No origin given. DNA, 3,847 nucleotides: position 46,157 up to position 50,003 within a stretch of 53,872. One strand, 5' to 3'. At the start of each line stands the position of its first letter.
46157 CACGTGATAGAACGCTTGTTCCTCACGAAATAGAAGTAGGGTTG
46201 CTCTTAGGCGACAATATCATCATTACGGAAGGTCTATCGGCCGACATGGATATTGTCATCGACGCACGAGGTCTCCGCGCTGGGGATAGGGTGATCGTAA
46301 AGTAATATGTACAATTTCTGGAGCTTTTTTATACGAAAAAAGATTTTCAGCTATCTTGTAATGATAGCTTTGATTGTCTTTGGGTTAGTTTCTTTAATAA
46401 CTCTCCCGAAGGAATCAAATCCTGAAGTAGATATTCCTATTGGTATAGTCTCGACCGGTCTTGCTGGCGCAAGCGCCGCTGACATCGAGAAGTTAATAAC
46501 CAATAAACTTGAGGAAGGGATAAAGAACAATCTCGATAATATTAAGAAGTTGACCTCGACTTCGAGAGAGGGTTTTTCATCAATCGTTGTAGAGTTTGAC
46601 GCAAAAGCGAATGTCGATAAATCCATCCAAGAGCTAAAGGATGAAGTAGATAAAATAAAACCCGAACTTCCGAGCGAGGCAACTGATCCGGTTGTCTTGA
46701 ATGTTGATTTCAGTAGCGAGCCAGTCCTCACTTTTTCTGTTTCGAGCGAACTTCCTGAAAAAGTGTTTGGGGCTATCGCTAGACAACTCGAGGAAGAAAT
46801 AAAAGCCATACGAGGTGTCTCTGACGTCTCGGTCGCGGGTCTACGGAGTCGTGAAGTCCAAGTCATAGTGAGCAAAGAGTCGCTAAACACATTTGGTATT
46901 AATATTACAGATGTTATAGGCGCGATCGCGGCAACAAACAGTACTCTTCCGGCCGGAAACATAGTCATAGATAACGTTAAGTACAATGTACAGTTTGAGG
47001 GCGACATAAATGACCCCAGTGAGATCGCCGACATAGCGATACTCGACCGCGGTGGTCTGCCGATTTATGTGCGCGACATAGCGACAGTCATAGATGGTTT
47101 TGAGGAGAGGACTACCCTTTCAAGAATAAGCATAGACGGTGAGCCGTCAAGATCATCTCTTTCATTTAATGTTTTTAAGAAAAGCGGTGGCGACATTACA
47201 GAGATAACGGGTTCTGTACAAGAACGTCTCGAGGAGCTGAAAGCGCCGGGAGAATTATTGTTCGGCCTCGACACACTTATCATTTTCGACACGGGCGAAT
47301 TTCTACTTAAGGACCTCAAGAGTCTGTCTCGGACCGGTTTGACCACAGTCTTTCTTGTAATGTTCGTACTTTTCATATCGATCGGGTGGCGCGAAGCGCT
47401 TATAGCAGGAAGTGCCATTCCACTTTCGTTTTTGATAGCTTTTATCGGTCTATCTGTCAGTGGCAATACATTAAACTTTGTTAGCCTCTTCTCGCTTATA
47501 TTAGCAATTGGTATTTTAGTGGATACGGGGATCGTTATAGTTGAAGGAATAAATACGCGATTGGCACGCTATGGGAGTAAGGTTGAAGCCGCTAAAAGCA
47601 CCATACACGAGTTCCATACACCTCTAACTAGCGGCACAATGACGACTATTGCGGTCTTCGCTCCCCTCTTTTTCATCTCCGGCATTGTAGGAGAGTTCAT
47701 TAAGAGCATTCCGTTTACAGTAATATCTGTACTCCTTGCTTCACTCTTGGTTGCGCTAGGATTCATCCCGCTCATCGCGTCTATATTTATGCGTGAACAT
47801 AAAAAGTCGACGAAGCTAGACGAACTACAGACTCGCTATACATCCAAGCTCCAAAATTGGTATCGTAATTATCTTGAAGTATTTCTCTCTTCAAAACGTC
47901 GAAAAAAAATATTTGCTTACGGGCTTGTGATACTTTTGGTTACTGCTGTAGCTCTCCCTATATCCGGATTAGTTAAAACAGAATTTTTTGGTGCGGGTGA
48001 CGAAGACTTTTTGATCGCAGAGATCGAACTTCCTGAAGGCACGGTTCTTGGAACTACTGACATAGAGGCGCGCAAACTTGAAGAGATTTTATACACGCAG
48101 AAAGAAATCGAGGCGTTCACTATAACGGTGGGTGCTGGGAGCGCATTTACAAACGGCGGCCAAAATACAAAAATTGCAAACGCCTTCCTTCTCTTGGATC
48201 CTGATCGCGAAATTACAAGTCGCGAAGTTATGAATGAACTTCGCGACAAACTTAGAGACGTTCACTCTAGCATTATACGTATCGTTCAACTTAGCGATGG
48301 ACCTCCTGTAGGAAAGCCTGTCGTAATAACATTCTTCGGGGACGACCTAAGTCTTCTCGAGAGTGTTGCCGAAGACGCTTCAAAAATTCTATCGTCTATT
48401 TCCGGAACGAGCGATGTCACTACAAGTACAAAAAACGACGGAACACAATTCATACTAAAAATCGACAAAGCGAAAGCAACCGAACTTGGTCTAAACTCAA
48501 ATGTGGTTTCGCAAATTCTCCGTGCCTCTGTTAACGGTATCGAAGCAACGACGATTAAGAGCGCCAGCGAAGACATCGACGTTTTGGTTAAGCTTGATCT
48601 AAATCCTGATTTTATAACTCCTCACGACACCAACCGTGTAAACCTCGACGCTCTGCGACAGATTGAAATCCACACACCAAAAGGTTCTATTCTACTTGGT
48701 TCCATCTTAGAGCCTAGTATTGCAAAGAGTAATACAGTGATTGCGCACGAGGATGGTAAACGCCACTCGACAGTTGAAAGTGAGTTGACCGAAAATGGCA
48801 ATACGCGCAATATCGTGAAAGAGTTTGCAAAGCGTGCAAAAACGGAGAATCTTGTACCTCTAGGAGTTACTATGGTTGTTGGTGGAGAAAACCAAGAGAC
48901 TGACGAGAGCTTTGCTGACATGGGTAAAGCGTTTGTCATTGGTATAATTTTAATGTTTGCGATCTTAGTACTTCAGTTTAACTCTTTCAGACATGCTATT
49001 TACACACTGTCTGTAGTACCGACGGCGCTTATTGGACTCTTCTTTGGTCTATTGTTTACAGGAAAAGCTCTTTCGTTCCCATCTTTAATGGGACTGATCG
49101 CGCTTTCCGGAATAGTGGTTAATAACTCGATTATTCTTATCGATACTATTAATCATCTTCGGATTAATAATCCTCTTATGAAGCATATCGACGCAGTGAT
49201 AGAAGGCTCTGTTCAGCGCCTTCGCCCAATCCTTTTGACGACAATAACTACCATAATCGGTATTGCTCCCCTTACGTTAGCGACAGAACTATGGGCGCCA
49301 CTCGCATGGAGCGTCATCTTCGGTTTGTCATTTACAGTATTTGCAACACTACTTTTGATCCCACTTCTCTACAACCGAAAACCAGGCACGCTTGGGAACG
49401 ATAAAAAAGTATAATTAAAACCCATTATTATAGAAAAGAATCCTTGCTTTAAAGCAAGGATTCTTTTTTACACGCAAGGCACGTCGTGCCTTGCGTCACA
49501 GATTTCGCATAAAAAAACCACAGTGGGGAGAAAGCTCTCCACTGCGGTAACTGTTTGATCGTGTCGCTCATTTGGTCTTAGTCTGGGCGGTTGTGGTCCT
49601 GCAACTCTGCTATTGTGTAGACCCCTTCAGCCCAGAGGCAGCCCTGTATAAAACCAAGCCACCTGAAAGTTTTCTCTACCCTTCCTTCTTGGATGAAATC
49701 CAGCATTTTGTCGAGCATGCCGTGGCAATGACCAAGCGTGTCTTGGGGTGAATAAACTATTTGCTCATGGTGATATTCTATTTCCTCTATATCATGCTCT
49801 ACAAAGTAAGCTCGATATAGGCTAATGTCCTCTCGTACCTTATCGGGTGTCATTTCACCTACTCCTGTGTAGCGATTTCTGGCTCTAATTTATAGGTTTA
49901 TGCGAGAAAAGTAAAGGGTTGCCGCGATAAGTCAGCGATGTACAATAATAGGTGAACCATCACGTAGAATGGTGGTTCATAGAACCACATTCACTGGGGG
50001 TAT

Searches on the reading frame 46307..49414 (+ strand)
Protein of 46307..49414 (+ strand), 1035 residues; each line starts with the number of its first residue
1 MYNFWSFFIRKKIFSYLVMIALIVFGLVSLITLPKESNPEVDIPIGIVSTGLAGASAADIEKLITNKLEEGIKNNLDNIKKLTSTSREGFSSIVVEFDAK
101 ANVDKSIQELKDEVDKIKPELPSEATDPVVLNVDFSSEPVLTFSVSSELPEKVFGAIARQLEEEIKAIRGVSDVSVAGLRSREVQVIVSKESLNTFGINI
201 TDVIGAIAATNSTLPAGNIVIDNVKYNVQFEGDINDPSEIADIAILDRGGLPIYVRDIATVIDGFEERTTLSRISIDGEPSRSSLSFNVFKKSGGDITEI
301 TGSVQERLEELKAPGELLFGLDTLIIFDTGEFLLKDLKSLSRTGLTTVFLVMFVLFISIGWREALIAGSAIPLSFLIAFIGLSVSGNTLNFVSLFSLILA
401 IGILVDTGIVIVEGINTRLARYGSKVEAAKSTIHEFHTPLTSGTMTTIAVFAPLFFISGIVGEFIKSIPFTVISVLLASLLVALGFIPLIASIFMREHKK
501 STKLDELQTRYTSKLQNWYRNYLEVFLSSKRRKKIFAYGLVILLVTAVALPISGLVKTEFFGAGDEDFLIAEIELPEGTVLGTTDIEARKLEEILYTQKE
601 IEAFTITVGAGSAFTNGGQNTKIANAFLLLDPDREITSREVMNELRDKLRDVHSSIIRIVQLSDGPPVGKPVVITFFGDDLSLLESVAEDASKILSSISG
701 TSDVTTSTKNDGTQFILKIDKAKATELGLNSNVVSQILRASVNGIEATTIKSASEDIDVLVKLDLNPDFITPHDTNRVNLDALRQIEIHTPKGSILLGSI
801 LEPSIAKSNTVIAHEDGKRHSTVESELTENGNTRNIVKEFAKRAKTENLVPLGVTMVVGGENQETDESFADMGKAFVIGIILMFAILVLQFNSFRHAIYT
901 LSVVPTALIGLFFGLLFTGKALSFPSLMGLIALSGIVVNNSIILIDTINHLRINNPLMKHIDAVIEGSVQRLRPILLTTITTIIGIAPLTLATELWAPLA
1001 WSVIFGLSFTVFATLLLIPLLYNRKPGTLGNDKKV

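Call 13: search_protein_families(library=pfam, proteins=[window:46307-49414:+])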
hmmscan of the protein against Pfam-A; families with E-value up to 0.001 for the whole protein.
window:46307-49414:+ (1035 aa): 1 family
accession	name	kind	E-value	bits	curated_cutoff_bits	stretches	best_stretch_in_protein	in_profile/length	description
PF00873.25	ACR_tran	-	2.4e-180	602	28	1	5-1022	2-1017/1021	AcrB/AcrD/AcrF family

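Call 21: find_related_loci(query=window:46307-49414:+, collection=genome_contigs, flank=3000)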
Query window:46307-49414:+ (1035 aa) in genome_contigs; peptide patterns used: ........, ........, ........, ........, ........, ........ (x = any residue, [..] = any of these).
250 stretches matched a pattern; 5 encode a relative of the query (tblastn E <= 1e-3); 5 distinct loci.
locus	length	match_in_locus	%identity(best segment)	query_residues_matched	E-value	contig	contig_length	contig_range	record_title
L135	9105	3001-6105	55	1-1032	0e+0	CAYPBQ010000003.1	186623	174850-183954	MAG TPA_asm: uncultured Candidatus Saccharibacteria bacterium isolate SRP292972_co3_30 genome assembly, contig: NODE_110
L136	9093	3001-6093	52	1-1029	0e+0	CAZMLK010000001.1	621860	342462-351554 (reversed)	MAG TPA_asm: uncultured Candidatus Saccharibacteria bacterium isolate SRP342105_co1_72 genome assembly, contig: NODE_4_l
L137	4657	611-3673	42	1-1024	0e+0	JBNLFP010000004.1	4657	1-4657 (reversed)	MAG: Minisyncoccia bacterium isolate C1.bin.4.orig k141_1640545, whole genome shotgun sequence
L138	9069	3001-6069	42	1-1025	0e+0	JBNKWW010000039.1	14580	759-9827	MAG: Minisyncoccia bacterium isolate D2.bin.5.orig k141_648673, whole genome shotgun sequence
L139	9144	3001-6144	47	1-1029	0e+0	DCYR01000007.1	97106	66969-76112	MAG TPA_asm: Patescibacteria group bacterium UBA2105 UBA2105_contig_190, whole genome shotgun sequence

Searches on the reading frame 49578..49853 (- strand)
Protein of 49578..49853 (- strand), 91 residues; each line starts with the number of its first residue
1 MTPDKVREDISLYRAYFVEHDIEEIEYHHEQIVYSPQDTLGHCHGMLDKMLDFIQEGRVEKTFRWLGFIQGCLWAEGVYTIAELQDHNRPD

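Call 13: search_protein_families(library=pfam, proteins=[window:49578-49853:-])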
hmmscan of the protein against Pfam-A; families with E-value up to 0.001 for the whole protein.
window:49578-49853:- (91 aa): 0 families

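Call 20: find_homologous_proteins(query=window:49578-49853:-)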
Query window:49578-49853:- (91 aa): 42 proteins with E <= 0.001 among 42 candidates.
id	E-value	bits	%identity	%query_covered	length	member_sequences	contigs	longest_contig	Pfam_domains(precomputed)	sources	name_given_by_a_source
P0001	1.4e-54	200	93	100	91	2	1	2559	-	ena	-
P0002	3.4e-49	183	85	100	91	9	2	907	-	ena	-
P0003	4.3e-38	147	68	100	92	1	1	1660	-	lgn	-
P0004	1.6e-34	136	63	100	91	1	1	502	-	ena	-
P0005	1.8e-32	129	60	100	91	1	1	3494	-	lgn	-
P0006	4.7e-31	125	61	99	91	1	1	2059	-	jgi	jgi:hypothetical protein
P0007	3.0e-30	122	59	99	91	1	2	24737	-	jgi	-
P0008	2.7e-29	119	59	99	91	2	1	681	-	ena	-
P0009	1.4e-28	117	57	99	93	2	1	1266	-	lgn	-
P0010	5.3e-28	115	56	100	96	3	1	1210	-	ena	-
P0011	5.9e-28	115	59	99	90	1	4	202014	-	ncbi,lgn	-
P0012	7.6e-28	114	56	99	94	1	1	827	-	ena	-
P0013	3.0e-27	113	57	99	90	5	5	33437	-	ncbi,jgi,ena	jgi:hypothetical protein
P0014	5.3e-27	112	54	99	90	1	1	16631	-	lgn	-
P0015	1.7e-26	110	56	99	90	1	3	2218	-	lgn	-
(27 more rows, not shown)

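Call 22: find_encoding_contigs(protein=P0001, flank=3000, max_places=4)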
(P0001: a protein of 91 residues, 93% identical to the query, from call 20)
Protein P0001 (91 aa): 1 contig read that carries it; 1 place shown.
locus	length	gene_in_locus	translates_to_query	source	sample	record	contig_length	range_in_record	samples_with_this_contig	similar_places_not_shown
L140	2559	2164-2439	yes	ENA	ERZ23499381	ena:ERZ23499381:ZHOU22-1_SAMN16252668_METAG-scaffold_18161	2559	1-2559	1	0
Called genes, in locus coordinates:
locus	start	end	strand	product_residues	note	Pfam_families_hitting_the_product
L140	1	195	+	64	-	?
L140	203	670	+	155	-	PF00578:AhpC-TSA, PF08534:Redoxin, PF13911:AhpC-TSA_2 (weak)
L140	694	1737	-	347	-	PF01594:AI-2E_transport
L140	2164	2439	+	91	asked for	-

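Call 23: find_encoding_contigs(protein=P0003, flank=3000, max_places=4)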
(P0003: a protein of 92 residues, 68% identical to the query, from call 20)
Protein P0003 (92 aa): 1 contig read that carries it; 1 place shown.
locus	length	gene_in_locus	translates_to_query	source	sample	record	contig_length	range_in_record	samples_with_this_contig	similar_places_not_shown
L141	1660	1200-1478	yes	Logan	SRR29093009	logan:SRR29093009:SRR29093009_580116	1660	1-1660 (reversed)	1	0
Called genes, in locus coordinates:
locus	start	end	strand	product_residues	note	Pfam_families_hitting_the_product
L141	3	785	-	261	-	?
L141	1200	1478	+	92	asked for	-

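Call 24: find_encoding_contigs(protein=P0005, flank=3000, max_places=4)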
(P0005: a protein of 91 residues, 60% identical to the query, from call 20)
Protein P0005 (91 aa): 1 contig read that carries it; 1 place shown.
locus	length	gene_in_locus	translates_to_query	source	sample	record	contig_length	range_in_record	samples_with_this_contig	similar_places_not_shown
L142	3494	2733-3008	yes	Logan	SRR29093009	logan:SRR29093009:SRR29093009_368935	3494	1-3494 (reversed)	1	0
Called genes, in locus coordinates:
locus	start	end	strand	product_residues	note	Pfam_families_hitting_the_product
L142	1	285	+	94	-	?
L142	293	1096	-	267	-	PF12146:Hydrolase_4, PF00561:Abhydrolase_1, PF12697:Abhydrolase_6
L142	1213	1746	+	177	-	PF21088:MS_channel_1st, PF00924:MS_channel_2nd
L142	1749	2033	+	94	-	-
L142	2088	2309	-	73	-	-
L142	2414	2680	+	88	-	-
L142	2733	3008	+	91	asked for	-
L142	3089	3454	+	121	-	-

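Call 27: find_encoding_contigs(protein=P0007, flank=2500, max_places=3)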
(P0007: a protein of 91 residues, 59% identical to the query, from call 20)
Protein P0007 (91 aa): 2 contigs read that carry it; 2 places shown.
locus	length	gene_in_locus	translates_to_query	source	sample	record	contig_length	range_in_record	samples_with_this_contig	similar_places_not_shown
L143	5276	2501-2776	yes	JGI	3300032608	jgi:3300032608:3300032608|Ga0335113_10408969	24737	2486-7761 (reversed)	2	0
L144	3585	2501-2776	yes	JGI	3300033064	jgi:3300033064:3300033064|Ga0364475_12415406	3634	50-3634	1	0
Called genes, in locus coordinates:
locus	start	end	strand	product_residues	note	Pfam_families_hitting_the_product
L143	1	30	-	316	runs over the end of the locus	PF18920:DUF5671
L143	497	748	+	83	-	-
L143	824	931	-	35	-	-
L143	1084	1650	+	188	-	PF01936:NYN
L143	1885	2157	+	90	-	-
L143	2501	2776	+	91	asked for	-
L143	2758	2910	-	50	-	-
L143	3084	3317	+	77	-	-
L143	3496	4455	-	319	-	PF13565:HTH_32 (faint), PF00665:rve, PF13683:rve_3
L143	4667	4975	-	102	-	-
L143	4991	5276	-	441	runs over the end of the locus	PF01551:Peptidase_M23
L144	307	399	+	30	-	-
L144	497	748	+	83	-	-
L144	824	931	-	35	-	-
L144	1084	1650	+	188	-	PF01936:NYN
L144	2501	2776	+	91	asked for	-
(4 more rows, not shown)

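Call 28: find_encoding_contigs(protein=P0011, flank=2500, max_places=3)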
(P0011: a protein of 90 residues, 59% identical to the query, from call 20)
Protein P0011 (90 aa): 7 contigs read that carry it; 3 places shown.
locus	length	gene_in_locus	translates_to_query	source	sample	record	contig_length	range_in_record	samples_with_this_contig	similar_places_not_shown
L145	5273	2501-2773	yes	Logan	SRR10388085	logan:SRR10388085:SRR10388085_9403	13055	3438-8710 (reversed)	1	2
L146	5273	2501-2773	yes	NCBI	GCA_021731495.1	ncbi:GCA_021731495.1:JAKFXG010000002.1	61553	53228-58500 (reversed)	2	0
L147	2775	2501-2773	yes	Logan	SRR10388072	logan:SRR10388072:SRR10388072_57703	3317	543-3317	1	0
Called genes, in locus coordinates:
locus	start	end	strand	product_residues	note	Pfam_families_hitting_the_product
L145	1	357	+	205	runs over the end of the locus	PF00300:His_Phos_1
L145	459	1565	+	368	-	PF07690:MFS_1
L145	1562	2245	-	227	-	PF00730:HhH-GPD, PF00633:HHH (weak)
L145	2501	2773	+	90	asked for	-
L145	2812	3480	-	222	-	PF00730:HhH-GPD, PF00633:HHH (weak)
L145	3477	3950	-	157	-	PF08534:Redoxin, PF00578:AhpC-TSA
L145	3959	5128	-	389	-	PF26514:DUF8173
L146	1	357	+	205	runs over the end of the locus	PF00300:His_Phos_1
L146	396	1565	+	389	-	PF07690:MFS_1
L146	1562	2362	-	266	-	PF00730:HhH-GPD, PF00633:HHH (weak)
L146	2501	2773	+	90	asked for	-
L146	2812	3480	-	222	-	PF00730:HhH-GPD, PF00633:HHH (weak)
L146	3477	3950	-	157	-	PF08534:Redoxin, PF00578:AhpC-TSA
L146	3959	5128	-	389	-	PF26514:DUF8173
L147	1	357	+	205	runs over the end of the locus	PF00300:His_Phos_1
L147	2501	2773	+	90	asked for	?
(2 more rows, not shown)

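Call 29: find_encoding_contigs(protein=P0013, flank=2500, max_places=5)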
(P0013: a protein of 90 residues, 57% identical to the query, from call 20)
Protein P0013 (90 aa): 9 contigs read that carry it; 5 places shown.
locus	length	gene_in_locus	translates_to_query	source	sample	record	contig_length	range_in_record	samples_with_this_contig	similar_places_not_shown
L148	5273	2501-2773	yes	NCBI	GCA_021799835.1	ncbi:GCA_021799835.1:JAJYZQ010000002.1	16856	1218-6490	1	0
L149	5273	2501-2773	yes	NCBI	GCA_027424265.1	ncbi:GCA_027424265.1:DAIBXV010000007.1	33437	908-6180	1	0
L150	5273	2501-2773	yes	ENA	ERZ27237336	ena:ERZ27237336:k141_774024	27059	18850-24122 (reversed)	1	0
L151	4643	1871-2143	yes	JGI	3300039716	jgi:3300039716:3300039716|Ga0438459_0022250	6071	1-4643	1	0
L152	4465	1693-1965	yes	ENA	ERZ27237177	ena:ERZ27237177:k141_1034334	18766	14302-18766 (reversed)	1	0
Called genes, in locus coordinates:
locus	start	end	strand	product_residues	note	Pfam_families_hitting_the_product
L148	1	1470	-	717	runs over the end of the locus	-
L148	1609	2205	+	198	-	-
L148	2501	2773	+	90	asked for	-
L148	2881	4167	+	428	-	PF02844:GARS_N, PF01071:GARS_A, PF02843:GARS_C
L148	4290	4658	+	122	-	-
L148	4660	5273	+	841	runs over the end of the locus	PF20720:nSTAND3 (faint), PF13401:AAA_22 (faint), PF00158:Sigma54_activat (weak), PF07724:AAA_2, PF00004:AAA, PF07728:AAA_5, PF10431:ClpB_D2-small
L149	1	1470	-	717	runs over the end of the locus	-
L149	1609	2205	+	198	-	-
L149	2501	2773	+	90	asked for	-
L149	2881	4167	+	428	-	PF02844:GARS_N, PF01071:GARS_A, PF02843:GARS_C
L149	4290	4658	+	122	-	-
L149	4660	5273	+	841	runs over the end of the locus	PF20720:nSTAND3 (faint), PF13401:AAA_22 (faint), PF00158:Sigma54_activat (weak), PF07724:AAA_2, PF00004:AAA, PF07728:AAA_5, PF10431:ClpB_D2-small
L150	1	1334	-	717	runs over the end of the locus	-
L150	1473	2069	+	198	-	-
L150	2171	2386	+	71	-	-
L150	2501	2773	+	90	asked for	-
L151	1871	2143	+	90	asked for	-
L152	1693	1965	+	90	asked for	-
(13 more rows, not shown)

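Call 34: find_encoding_contigs(protein=P0002, flank=3000, max_places=6)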
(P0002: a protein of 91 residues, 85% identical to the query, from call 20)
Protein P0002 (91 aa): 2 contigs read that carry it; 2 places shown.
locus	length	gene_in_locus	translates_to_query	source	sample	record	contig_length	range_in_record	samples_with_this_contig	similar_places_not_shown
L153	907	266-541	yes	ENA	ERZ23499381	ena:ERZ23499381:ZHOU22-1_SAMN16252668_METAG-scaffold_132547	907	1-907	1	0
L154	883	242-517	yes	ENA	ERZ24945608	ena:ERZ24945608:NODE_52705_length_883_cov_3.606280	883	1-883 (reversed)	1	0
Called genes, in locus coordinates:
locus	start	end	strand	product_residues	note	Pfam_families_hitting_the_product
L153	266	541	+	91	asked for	-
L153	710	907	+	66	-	?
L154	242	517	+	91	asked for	-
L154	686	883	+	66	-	?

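Call 35: find_encoding_contigs(protein=P0006, flank=3000, max_places=4)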
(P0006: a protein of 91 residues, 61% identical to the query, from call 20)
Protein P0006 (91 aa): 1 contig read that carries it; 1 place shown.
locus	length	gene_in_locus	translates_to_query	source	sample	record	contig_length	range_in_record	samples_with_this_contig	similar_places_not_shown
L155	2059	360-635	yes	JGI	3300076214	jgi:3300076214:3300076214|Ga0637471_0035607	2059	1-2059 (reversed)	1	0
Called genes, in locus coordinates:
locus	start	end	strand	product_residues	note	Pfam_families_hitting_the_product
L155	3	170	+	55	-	?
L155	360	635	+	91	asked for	-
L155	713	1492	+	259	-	PF00121:TIM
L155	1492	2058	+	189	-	?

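Call 68: search_protein_families(library=phrogs, proteins=[window:49578-49853:-], max_evalue=1)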
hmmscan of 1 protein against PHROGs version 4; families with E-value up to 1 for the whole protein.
window:49578-49853:- (91 aa): 3 families
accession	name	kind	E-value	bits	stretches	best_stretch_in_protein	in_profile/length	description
phrog_7775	-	unknown function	1.3e-11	45.4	1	22-90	15-87/95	-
phrog_31753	-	unknown function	9.6e-05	23.2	1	42-89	110-155/161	-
phrog_28143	-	unknown function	0.33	11.9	1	5-21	23-39/71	-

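Call 69: search_protein_families(library=ncbifam, proteins=[window:49578-49853:-], max_evalue=1)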
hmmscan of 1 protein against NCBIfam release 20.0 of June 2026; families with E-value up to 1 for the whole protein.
window:49578-49853:- (91 aa): 2 families
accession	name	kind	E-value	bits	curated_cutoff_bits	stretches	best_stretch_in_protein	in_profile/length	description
NF009897.0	PRK13357.1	equivalog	0.015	14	307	1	22-66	311-354/358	branched-chain amino acid aminotransferase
TIGR00036.1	dapB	equivalog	0.15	11.6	122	1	15-52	147-184/270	4-hydroxy-tetrahydrodipicolinate reductase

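Call 70: search_protein_families(library=pfam, proteins=[window:49578-49853:-], max_evalue=10)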
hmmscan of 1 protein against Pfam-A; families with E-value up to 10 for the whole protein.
window:49578-49853:- (91 aa): 0 families

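Call 73: search_solved_structures(query=A6, max_evalue=1)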
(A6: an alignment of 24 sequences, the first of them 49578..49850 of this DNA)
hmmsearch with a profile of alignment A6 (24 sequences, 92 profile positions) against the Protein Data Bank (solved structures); distinct sequences matched with E-value up to 1: 1.
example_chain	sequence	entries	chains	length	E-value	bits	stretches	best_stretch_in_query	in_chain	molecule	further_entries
7pnt_T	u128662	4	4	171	0.95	12.8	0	32-65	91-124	28S ribosomal protein S25, mitochondrial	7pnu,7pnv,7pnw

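Call 77: predict_structure(alignment_id=A6)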
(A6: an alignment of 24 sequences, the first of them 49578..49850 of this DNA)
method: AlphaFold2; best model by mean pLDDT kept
length: 90 residues; sequences in the alignment: 24
mean_pLDDT: 93.6   pTM: 0.83
mean pLDDT of the five models: 93.6, 92.7, 92.3, 89.0, 81.7
residues with pLDDT >= 90: 74; 70-90: 15; 50-70: 1; < 50: 0
segments of 3 or more residues with pLDDT < 50: none
pLDDT, mean of each block of 10 residues (from residue 1): 93 97 90 92 96 96 96 96 86
secondary structure, 60 per line:
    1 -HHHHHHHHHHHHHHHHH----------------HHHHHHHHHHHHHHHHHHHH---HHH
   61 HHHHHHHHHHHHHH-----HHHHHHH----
elements in order: H2-18 H35-54 H58-74 H80-86

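Call 80: fold_search(model_id=the predicted structure, library=pdb)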
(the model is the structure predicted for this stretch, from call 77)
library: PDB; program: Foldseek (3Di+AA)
matches with E <= 10: 70; with E <= 0.001: 0
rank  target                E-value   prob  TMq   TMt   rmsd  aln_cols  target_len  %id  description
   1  5tvn                  1.9e+00  0.57  0.58  0.16   9.8        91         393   14  Crystal structure of the LSD-bound 5-HT2B receptor (released 2017-02-01)
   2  6g7o                  2.6e+00  0.57  0.55  0.16   8.2        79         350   15  Crystal structure of human alkaline ceramidase 3 (ACER3) at 2.7 Angstrom resolution (released 2019-01-02)
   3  8den_A                2.9e+00  0.54  0.57  0.49   8.0        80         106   15  Heme-Free Cytochrome Variant ApoCyt (released 2022-07-06)
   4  8fdo_C                3.2e+00  0.44  0.54  0.46   8.4        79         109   15  SARS-CoV-2 fusion peptide epitope scaffold FP15 bound to DH1058 (released 2023-10-11)
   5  6dry                  3.2e+00  0.41  0.59  0.16   9.8        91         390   14  Structural Determinants of Activation and Biased Agonism at the 5-HT2B Receptor (released 2018-08-29)
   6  1m6t                  3.2e+00  0.33  0.47  0.41   8.4        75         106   13  CRYSTAL STRUCTURE OF B562RIL, A REDESIGNED FOUR HELIX BUNDLE (released 2002-11-06)
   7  4fzp_A                3.6e+00  0.47  0.52  0.57   5.4        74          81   11  Crystal Structure of the uranyl binding protein complexed with uranyl (released 2013-12-11)
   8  9lvb_A                3.6e+00  0.25  0.49  0.10  10.4        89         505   13  IAA-free AUX1 (released 2025-07-23)
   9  5ndz                  4.0e+00  0.28  0.54  0.11   9.6        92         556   12  Crystal structure of a thermostabilised human protease-activated receptor-2 (PAR2) in complex with AZ3451 at 3.6 angstro (released 2017-05-03)
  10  9uc5_B                4.2e+00  0.10  0.33  0.32   9.5        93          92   12  Mini-protein binder of N-terminal domain of nucleocapsid protein of SARS-CoV2 (released 2026-02-25)
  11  8drj_A                4.4e+00  0.38  0.54  0.47   8.1        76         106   13  Apo B2 dimer (H60/H100/H104) formed in the presence of Cu(II) (released 2022-10-12)
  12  7vrb_B                4.4e+00  0.10  0.39  0.33  12.1       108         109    7  Structure of the Human BRG1/SS18 complex (released 2022-05-25)
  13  9ipy                  4.7e+00  0.23  0.51  0.15   8.0        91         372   14  Structure of JR14a-bound human C3aR (released 2025-04-23)
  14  9ei5_A                4.7e+00  0.21  0.51  0.13  10.0        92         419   14  Cryo-EM structure of Apo form of prostaglandin D2 receptor (DP1)-bRIL-Fab complex (released 2025-09-03)
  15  8sjh_B                4.7e+00  0.14  0.43  0.36  10.0       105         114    7  Zn-Bound Structure of Computationally Designed Homotrimer TP1 (released 2023-07-05)
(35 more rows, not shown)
